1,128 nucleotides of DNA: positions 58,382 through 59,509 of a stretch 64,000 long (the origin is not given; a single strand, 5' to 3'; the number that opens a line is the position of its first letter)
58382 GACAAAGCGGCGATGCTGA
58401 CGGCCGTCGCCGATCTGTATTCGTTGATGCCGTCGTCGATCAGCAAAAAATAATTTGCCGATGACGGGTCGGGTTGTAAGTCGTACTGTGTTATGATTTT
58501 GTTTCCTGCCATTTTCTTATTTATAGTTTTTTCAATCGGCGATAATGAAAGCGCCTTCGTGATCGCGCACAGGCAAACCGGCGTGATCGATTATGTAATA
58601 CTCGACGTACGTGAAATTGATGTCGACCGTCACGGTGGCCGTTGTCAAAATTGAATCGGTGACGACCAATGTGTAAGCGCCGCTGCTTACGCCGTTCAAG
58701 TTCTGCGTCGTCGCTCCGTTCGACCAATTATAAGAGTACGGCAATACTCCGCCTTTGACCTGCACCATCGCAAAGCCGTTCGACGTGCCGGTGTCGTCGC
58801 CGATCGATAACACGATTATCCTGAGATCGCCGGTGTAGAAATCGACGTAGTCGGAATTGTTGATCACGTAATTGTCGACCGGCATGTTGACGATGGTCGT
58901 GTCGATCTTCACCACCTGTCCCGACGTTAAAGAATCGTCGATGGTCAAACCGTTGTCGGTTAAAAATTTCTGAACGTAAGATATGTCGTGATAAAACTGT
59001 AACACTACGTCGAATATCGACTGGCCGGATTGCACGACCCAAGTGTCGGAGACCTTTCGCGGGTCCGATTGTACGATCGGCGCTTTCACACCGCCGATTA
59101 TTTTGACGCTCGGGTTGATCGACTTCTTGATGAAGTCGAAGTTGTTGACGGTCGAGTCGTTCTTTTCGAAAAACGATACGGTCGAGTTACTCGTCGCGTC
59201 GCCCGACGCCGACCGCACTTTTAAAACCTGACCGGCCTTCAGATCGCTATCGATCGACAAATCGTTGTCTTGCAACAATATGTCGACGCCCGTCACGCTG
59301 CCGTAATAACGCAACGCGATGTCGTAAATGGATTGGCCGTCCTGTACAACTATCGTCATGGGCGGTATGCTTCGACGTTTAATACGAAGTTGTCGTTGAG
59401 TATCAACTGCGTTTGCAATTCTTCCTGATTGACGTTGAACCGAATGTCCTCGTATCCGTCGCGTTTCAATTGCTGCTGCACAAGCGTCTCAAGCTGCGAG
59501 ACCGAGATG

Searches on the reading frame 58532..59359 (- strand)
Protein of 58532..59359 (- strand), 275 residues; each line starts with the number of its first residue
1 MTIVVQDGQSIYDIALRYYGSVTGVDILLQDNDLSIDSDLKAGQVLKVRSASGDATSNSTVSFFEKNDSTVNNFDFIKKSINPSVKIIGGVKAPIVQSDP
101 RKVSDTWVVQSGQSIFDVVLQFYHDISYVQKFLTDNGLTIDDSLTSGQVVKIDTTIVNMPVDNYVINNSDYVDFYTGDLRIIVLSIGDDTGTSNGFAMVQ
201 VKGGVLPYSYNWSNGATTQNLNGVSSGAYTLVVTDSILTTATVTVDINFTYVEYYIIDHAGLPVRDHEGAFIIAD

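Call 66: search_protein_families(library=pfam, proteins=[window:58532-59359:-], max_evalue=0.0001)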
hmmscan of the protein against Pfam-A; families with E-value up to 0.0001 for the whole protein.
window:58532-59359:- (275 aa): 2 families
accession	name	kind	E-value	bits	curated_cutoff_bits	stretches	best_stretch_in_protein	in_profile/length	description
PF01476.26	LysM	-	2.4e-09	37.4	20.9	1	4-48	2-42/43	LysM domain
PF13573.12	SprB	-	4.1e-06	26.8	28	1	191-217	11-37/37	SprB repeat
